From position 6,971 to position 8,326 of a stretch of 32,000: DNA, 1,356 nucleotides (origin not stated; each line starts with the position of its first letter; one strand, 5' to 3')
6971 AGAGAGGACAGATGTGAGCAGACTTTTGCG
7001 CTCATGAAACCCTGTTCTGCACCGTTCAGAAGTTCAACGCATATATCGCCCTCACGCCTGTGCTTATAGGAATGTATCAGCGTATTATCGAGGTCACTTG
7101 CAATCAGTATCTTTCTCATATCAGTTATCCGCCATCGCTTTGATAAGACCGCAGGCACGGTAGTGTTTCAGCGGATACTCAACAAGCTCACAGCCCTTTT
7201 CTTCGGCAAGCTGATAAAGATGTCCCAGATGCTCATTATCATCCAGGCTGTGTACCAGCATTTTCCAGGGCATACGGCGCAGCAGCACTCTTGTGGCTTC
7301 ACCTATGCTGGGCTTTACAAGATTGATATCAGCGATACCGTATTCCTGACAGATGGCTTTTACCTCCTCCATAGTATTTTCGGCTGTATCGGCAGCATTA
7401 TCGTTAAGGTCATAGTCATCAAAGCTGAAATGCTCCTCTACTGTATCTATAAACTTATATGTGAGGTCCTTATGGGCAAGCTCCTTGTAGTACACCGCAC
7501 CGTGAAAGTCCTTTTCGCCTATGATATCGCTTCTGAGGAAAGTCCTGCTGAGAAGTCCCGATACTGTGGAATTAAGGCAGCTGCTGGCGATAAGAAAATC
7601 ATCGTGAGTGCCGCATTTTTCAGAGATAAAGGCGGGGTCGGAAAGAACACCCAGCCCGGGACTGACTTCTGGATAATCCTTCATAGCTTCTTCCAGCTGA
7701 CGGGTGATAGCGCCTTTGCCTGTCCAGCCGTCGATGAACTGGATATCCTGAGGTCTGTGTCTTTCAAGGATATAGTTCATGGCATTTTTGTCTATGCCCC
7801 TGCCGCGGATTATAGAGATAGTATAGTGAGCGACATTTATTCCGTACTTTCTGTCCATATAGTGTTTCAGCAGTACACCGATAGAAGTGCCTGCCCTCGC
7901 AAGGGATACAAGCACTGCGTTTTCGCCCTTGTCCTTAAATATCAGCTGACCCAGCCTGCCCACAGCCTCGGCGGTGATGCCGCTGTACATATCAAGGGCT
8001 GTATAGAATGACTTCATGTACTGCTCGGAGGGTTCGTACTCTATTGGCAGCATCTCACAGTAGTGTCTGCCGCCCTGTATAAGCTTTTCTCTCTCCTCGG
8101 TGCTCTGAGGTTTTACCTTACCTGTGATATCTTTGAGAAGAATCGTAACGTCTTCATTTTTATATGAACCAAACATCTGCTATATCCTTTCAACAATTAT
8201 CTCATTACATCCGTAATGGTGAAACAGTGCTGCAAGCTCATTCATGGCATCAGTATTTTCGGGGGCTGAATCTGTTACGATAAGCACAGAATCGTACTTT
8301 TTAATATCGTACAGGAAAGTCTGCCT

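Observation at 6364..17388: Compact Ter/TelA-type stress or defence operon with a reduced 'nucleoside-like metabolite' module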

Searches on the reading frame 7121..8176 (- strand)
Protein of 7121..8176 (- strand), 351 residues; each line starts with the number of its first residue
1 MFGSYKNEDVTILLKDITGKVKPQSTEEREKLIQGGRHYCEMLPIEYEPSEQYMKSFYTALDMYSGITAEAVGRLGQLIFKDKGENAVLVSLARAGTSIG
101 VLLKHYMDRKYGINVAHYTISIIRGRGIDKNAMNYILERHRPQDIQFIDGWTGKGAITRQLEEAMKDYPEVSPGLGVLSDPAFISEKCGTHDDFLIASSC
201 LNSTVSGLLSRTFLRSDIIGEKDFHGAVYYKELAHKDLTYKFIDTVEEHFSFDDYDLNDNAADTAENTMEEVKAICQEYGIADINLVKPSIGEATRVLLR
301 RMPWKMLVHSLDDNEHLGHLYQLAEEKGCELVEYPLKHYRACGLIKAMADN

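Call 3: search_protein_families(library=pfam, proteins=[window:7121-8176:-], max_evalue=0.01)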
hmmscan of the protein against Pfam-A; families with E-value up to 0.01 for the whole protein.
window:7121-8176:- (351 aa): 2 families
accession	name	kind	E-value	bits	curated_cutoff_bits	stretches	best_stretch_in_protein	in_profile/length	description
PF11202.14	StiP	-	9.6e-102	339.9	28.7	1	3-246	1-244/245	Tellurite-like stress resistance cysteine protease StiP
PF15608.11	PELOTA_1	-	1.8e-29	101.7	25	1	268-346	3-80/81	PELOTA RNA binding domain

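Call 4: search_protein_families(library=ncbifam, proteins=[window:7121-8176:-], max_evalue=0.01)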
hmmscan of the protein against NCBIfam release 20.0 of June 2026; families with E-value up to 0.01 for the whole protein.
window:7121-8176:- (351 aa): 0 families

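Call 18: search_protein_families(library=padloc, proteins=[window:7121-8176:-], max_evalue=0.01)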
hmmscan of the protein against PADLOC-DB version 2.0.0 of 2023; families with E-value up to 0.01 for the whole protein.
window:7121-8176:- (351 aa): 0 families

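Call 43: search_solved_structures(query=window:7121-8176:-, max_evalue=1)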
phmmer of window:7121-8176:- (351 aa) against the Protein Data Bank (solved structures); distinct sequences matched with E-value up to 1: 2.
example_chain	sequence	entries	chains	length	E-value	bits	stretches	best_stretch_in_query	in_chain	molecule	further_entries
2o0a_A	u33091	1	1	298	0.032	16.4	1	121-270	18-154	S.cerevisiae chromosome XVI reading frame ORF YPL253c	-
4etp_B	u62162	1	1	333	0.071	15.3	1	121-263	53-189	Spindle pole body-associated protein VIK1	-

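Call 47: find_homologous_proteins(query=window:7121-8176:-, max_evalue=0.00001)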
Query window:7121-8176:- (351 aa): 7997 proteins with E <= 0.00001 among 8000 candidates; the best 120 are listed.
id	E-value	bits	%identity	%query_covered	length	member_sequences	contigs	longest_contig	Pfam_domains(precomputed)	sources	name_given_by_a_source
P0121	4.1e-236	800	100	100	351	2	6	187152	PF11202.15,PF15608.12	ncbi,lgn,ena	-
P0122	7.6e-236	799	99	100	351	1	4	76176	PF11202.15,PF15608.12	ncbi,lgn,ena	-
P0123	1.5e-235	799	99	100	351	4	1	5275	PF11202.15,PF15608.12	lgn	-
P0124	5.4e-235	797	99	100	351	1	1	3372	PF11202.15,PF15608.12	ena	-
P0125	9.1e-235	796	99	100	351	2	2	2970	PF11202.15,PF15608.12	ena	-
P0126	1.1e-234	796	99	100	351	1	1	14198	PF11202.15,PF15608.12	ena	-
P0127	3.0e-234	794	99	100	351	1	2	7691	PF11202.15,PF15608.12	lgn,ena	-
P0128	8.4e-221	750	94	100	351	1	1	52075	PF11202.15,PF15608.12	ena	-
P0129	9.6e-220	747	93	100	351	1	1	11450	PF11202.15,PF15608.12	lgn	-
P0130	5.4e-213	724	90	100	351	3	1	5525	PF11202.15,PF15608.12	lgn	-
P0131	4.4e-212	721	89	100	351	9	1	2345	PF11202.15,PF15608.12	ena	-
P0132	3.8e-211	718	89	100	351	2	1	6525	PF11202.15,PF15608.12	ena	-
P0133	6.1e-211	718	89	100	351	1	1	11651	PF11202.15,PF15608.12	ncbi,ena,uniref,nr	ncbi:cysteine protease StiP family protein [uncultured Ruminococcus sp.]|uniref:cysteine protease St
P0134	8.3e-211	717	89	100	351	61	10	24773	PF11202.15,PF15608.12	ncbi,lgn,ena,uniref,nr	ncbi:cysteine protease StiP family protein [uncultured Ruminococcus sp.]|uniref:cysteine protease St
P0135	1.6e-210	716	88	100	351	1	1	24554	PF11202.15,PF15608.12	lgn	-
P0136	9.5e-210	714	89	100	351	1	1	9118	PF11202.15,PF15608.12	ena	-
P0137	9.8e-210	714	89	100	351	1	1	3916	PF11202.15,PF15608.12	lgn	-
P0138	5.2e-209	711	89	100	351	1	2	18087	PF11202.15,PF15608.12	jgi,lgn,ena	-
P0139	6.5e-207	704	87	100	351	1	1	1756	PF11202.15,PF15608.12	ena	-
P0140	5.7e-204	695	86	100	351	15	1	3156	PF11202.15,PF15608.12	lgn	-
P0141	2.0e-195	667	88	94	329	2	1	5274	PF11202.15,PF15608.12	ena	-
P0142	5.7e-190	649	80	100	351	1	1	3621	PF11202.15,PF15608.12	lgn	-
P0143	1.7e-188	644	79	100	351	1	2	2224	PF11202.15,PF15608.12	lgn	-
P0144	3.2e-186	636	80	100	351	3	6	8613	PF11202.15,PF15608.12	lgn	-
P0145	9.7e-175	599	73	100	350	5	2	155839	PF11202.15,PF15608.12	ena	-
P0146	3.2e-164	564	72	100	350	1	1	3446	PF11202.15,PF15608.12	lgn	-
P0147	3.4e-164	564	72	100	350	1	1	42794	PF11202.15,PF15608.12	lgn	-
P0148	2.3e-163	561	71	100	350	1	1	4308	PF11202.15,PF15608.12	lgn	-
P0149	5.3e-163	560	71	100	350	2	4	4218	PF11202.15,PF15608.12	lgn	-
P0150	1.1e-162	559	71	100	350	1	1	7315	PF11202.15,PF15608.12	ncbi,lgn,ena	-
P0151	5.8e-162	557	71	100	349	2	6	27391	PF11202.15,PF15608.12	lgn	-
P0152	1.1e-161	556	71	100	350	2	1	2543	PF11202.15,PF15608.12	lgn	-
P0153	1.1e-161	556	69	100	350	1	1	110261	PF11202.15,PF15608.12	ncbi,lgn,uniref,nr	uniref:cysteine protease StiP family protein n=1 Tax=Eubacterium cellulosolvens TaxID=29322 RepID=UP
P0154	1.5e-161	555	70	100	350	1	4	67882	PF11202.15,PF15608.12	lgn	-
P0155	2.3e-161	555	70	100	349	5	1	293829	PF11202.15,PF15608.12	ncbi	-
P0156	6.1e-161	553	69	100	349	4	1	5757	PF11202.15,PF15608.12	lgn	-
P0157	7.1e-161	553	69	100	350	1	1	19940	PF11202.15,PF15608.12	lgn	-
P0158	8.8e-161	553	70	100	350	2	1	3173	PF11202.15,PF15608.12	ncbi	-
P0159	4.9e-160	550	69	100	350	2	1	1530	PF11202.15,PF15608.12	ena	-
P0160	5.0e-160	550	70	100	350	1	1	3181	PF11202.15,PF15608.12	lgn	-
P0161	9.7e-160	549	69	100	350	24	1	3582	PF11202.15,PF15608.12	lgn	-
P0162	1.6e-159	549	68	100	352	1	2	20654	PF11202.15,PF15608.12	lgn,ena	-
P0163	1.6e-159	549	68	100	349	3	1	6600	PF11202.15,PF15608.12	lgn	-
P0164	1.8e-159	548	68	100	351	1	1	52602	PF11202.15,PF15608.12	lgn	-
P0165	2.2e-159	548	70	100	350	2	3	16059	PF11202.15,PF15608.12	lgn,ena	-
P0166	2.5e-159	548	68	100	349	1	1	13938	PF11202.15,PF15608.12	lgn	-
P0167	3.1e-159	548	68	100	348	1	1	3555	PF11202.15,PF15608.12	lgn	-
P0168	3.8e-159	547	70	100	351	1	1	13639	PF11202.15,PF15608.12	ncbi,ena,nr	ncbi:MAG: cysteine protease StiP family protein [Oscillospiraceae bacterium]|nr:cysteine protease St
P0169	6.7e-159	546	70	100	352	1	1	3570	PF11202.15,PF15608.12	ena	-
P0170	1.5e-158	545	67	100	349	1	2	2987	PF11202.15,PF15608.12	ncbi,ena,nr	ncbi:MAG: cysteine protease StiP family protein [Oscillospiraceae bacterium]|nr:cysteine protease St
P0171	3.7e-158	544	68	100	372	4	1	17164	PF11202.15,PF15608.12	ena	-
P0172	3.7e-158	544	69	100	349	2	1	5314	PF11202.15,PF15608.12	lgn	-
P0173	3.8e-158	544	69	100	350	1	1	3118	PF11202.15,PF15608.12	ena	-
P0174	4.6e-158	544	68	100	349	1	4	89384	PF11202.15,PF15608.12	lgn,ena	-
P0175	6.7e-158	543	68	100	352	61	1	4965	PF11202.15,PF15608.12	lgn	-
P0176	7.5e-158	543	68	100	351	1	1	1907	PF11202.15,PF15608.12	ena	-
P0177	1.1e-157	543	68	100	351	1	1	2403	PF11202.15,PF15608.12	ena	-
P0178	1.3e-157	542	69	100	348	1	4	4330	PF11202.15,PF15608.12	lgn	-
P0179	1.5e-157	542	69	100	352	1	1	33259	PF11202.15,PF15608.12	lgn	-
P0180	1.8e-157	542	70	100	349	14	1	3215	PF11202.15,PF15608.12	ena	-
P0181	2.1e-157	542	68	100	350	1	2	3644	PF11202.15,PF15608.12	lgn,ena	-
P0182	2.6e-157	541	69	100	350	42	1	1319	PF11202.15,PF15608.12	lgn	-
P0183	2.6e-157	541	69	100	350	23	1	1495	PF11202.15,PF15608.12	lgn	-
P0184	2.9e-157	541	68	100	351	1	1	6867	PF11202.15,PF15608.12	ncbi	-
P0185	4.8e-157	540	68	100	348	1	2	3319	PF11202.15,PF15608.12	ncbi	-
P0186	4.9e-157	540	68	100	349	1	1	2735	PF11202.15,PF15608.12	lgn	-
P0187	5.8e-157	540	69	100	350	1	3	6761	PF11202.15,PF15608.12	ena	-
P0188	7.2e-157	540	69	100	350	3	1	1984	PF11202.15,PF15608.12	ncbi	-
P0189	1.1e-156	539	67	100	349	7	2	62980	PF11202.15,PF15608.12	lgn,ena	-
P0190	1.7e-156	539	68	100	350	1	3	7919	PF11202.15,PF15608.12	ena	-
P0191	2.0e-156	538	69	100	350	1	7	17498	PF11202.15,PF15608.12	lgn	-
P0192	2.2e-156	538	68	100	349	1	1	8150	PF11202.15,PF15608.12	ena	-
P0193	2.4e-156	538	68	100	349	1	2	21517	PF11202.15,PF15608.12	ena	-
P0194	3.6e-156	538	68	100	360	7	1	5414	PF11202.15,PF15608.12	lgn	-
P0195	3.9e-156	537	67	100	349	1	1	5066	PF11202.15,PF15608.12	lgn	-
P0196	4.5e-156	537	67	100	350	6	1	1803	PF11202.15,PF15608.12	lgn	-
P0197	5.7e-156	537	66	100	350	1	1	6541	PF11202.15,PF15608.12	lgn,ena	-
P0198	5.9e-156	537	67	100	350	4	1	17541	PF11202.15,PF15608.12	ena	-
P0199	6.0e-156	537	66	100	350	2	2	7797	PF11202.15,PF15608.12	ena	-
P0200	8.2e-156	536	69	100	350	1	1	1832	PF11202.15,PF15608.12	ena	-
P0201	1.0e-155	536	70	100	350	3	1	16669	PF11202.15,PF15608.12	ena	-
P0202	1.1e-155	536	68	100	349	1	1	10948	PF11202.15,PF15608.12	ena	-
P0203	1.3e-155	536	67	100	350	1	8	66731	PF11202.15,PF15608.12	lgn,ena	-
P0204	1.6e-155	535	68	100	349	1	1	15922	PF11202.15,PF15608.12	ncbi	-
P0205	1.7e-155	535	68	100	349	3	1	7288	PF11202.15,PF15608.12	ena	-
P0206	1.9e-155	535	67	100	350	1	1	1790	PF11202.15,PF15608.12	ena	-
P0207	2.3e-155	535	67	100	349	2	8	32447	PF11202.15,PF15608.12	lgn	-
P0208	2.8e-155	535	66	100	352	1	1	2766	PF11202.15,PF15608.12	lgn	-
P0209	3.1e-155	534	68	100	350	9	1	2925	PF11202.15,PF15608.12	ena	-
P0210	6.2e-155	533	67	100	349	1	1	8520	PF11202.15,PF15608.12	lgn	-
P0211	6.4e-155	533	67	100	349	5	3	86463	PF11202.15,PF15608.12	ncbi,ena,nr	ncbi:MAG: cysteine protease StiP family protein [Selenomonadaceae bacterium]|nr:cysteine protease St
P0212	7.8e-155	533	68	100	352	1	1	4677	PF11202.15,PF15608.12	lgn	-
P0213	1.0e-154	533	68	100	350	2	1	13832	PF11202.15,PF15608.12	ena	-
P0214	1.0e-154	533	67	100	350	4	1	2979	PF11202.15,PF15608.12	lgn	-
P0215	1.1e-154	533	66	100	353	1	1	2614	PF11202.15,PF15608.12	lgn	-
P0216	1.1e-154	533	68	100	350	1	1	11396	PF11202.15,PF15608.12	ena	-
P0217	1.3e-154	532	67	100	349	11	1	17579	PF11202.15,PF15608.12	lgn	-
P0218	1.5e-154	532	68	100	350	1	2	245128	PF11202.15,PF15608.12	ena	-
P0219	1.6e-154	532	70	100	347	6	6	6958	PF11202.15,PF15608.12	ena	-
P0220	2.1e-154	532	69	100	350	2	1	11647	PF11202.15,PF15608.12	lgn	-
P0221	2.1e-154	532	67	100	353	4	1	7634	PF11202.15,PF15608.12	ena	-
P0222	2.3e-154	532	67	100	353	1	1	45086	PF11202.15,PF15608.12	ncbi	-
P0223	2.4e-154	531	67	100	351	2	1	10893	PF11202.15,PF15608.12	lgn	-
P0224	2.5e-154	531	67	100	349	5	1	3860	PF11202.15,PF15608.12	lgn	-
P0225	2.7e-154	531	67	100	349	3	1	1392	PF11202.15,PF15608.12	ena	-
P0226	2.7e-154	531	67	100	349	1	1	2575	PF11202.15,PF15608.12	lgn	-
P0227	2.8e-154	531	67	100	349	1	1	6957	PF11202.15,PF15608.12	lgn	-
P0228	2.8e-154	531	67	99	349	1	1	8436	PF11202.15,PF15608.12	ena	-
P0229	3.6e-154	531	67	100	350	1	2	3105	PF11202.15,PF15608.12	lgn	-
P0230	4.0e-154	531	68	100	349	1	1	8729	PF11202.15,PF15608.12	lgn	-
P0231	4.8e-154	531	67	100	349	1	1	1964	PF11202.15,PF15608.12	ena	-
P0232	4.9e-154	530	68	100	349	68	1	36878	PF11202.15,PF15608.12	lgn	-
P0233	5.3e-154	530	67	100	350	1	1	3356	PF11202.15,PF15608.12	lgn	-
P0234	5.9e-154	530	68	100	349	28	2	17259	PF11202.15,PF15608.12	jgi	jgi:hypothetical protein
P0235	6.5e-154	530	66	100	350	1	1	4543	PF11202.15,PF15608.12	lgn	-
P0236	7.0e-154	530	66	100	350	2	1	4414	PF11202.15,PF15608.12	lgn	-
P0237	7.5e-154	530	67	100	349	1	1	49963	PF11202.15,PF15608.12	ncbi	-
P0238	9.0e-154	530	67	100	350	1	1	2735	PF11202.15,PF15608.12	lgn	-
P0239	9.0e-154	530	68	100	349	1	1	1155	PF11202.15,PF15608.12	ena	-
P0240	9.1e-154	530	67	100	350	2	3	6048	PF11202.15,PF15608.12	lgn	-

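Call 49: find_encoding_contigs(protein=P0121, flank=10000, max_places=3)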
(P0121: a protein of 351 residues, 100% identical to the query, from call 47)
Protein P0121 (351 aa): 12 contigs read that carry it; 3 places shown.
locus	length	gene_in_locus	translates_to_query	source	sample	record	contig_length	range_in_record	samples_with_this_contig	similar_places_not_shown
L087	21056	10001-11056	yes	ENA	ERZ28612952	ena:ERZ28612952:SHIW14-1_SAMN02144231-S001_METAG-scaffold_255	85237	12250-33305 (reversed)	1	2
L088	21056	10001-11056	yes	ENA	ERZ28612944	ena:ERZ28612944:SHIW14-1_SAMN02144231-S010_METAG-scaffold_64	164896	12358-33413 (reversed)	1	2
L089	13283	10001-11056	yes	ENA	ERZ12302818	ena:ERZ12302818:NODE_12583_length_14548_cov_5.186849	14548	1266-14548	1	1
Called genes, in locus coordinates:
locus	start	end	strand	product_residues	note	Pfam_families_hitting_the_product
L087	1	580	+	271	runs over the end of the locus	PF01522:Polysacc_deac_1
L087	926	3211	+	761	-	PF14266:YceG_bac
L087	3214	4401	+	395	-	PF05816:TelA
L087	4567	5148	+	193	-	PF02342:TerD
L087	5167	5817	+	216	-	PF02342:TerD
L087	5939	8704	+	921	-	PF00690:Cation_ATPase_N, PF00122:E1-E2_ATPase, PF00702:Hydrolase, PF08282:Hydrolase_3 (faint), PF13246:Cation_ATPase, PF00689:Cation_ATPase_C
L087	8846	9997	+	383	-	PF15609:PRTase_2, PF12500:TRSP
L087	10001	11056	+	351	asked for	PF11202:StiP, PF15608:PELOTA_1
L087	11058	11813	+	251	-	PF08282:Hydrolase_3 (faint)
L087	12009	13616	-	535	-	-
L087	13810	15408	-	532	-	PF08239:SH3_3 (faint), PF00404:Dockerin_1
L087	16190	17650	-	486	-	PF01145:Band_7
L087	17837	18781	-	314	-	-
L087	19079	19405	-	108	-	PF12650:DUF3784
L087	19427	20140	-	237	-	-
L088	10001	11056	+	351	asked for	PF11202:StiP, PF15608:PELOTA_1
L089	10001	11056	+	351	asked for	PF11202:StiP, PF15608:PELOTA_1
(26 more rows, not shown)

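Call 57: predict_structure(alignment_id=A2)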
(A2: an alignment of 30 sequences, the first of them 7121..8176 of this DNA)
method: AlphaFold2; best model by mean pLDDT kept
length: 351 residues; sequences in the alignment: 30
mean_pLDDT: 76.6   pTM: 0.78
mean pLDDT of the five models: 76.6, 72.9, 72.6, 67.1, 64.1
residues with pLDDT >= 90: 108; 70-90: 133; 50-70: 71; < 50: 39
segments of 3 or more residues with pLDDT < 50: 36-46, 200-205, 287-297, 348-351
pLDDT, mean of each block of 10 residues (from residue 1): 83 85 59 49 48 75 87 97 97 85 98 96 82 97 94 73 93 90 83 64 48 76 83 77 94 82 58 80 53 48 72 69 76 78 59 32
secondary structure, 60 per line:
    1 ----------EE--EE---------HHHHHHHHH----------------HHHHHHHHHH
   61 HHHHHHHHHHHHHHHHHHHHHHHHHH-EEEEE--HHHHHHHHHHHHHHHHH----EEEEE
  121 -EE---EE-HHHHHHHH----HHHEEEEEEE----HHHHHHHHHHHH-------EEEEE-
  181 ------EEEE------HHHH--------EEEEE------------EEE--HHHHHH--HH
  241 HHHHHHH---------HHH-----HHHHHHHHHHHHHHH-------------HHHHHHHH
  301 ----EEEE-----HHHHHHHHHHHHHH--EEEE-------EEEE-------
elements in order: H26-34 H51-86 E88-92 H95-111 E116-120 H130-137 E145-151 H156-167 E175-179 E187-190 H197-200 E209-213 E226-228 H231-236 H239-247 H265-279 H293-300 E305-308 H314-327 E330-333 E341-344

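Call 61: fold_search(model_id=the predicted structure, library=pdb)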
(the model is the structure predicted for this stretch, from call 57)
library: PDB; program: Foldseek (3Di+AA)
matches with E <= 10: 1454; with E <= 0.001: 20
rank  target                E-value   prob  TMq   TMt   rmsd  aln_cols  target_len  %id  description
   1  8ztp_A                8.4e-05  0.77  0.20  0.18  19.7       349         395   12  Crystal structure of cysteine desulfurase Sufs from Mycoplasma Pneumonia (released 2024-12-11)
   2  4p80_A                1.1e-04  1.00  0.27  0.53   3.4       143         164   16  Structure of ancestral PyrR protein (AncGREENPyrR) (released 2014-12-17)
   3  2vfa_B                1.8e-04  1.00  0.28  0.44  10.7       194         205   12  Crystal structure of a chimera of Plasmodium falciparum and human hypoxanthine-guanine phosphoribosyl transferases (released 2008-06-17)
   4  1z7g_A                2.9e-04  1.00  0.29  0.47  10.2       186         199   12  Free human HGPRT (released 2005-08-02)
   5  4p83_C                3.5e-04  1.00  0.25  0.49   4.9       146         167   15  Structure of engineered PyrR protein (PURPLE PyrR) (released 2014-12-17)
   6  3ozf_C                3.5e-04  1.00  0.29  0.42   9.7       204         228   12  Crystal Structure of Plasmodium falciparum Hypoxanthine-Guanine-Xanthine Phosphoribosyltransferase in complex with hyp (released 2011-09-28)
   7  5bsk_D                3.5e-04  1.00  0.27  0.46  10.6       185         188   12  Human HGPRT in complex with (S)-HPEPG, an acyclic nucleoside phosphonate (released 2015-09-23)
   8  4p86_C                3.7e-04  1.00  0.27  0.50   9.7       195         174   14  Structure of PyrR protein from Bacillus subtilis with GMP (released 2014-12-17)
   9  2vfa_A                3.7e-04  0.99  0.29  0.48  12.9       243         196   11  Crystal structure of a chimera of Plasmodium falciparum and human hypoxanthine-guanine phosphoribosyl transferases (released 2008-06-17)
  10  4rac_B                4.0e-04  1.00  0.28  0.45   9.3       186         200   12  Aza-acyclic nucleoside phosphonates containing a second phosphonate group as inhibitors of the human, Plasmodium falci (released 2015-01-07)
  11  1cjb_C                4.8e-04  1.00  0.29  0.42   9.5       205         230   12  MALARIAL PURINE PHOSPHORIBOSYLTRANSFERASE (released 1999-08-18)
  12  4ran_D                5.4e-04  0.99  0.26  0.42  10.0       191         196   12  Aza-acyclic nucleoside phosphonates containing a second phosphonate group as inhibitors of the human, Plasmodium falci (released 2015-01-07)
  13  2igb_A                5.7e-04  1.00  0.26  0.49   4.2       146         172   18  Crystal Structure of PyrR, The Regulator Of The Pyrimidine Biosynthetic Operon In Bacillus caldolyticus, UMP-bound for (released 2007-09-25)
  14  7kl6_A                6.1e-04  1.00  0.25  0.53   3.9       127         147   13  Helicobacter pylori Xanthine-Guanine-Hypoxanthine Phosphoribosyltransferase (released 2021-05-05)
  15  4ijq_B                6.9e-04  1.00  0.29  0.46   9.6       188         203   13  Human hypoxanthine-guanine phosphoribosyltransferase in complex with [(2-((Guanine-9H-yl)methyl)propane-1,3-diyl)bis(o (released 2013-03-27)
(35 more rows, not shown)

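Call 77: find_related_loci(query=A2, collection=viral_contigs, flank=10000)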
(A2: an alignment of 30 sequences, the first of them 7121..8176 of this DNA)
Query A2 (351 aa) in viral_contigs; peptide patterns used: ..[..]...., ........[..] (x = any residue, [..] = any of these).
33 stretches matched a pattern; 8 encode a relative of the query (tblastn E <= 1e-3); 8 distinct loci.
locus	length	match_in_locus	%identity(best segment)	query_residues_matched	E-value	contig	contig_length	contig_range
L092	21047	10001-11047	59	2-351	3e-139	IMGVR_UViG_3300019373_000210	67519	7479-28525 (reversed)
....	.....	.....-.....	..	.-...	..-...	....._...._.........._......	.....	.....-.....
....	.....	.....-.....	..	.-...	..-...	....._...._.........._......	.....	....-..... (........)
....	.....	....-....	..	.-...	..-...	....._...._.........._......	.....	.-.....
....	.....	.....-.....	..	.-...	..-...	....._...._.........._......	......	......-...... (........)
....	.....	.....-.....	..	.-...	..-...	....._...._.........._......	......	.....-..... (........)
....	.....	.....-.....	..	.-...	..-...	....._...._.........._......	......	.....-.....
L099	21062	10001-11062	46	2-345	4e-96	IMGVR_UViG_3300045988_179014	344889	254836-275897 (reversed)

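Call 82: search_protein_families(library=phrogs, proteins=[window:7121-8176:-], max_evalue=0.00001)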
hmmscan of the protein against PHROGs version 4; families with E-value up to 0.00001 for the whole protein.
window:7121-8176:- (351 aa): 0 families
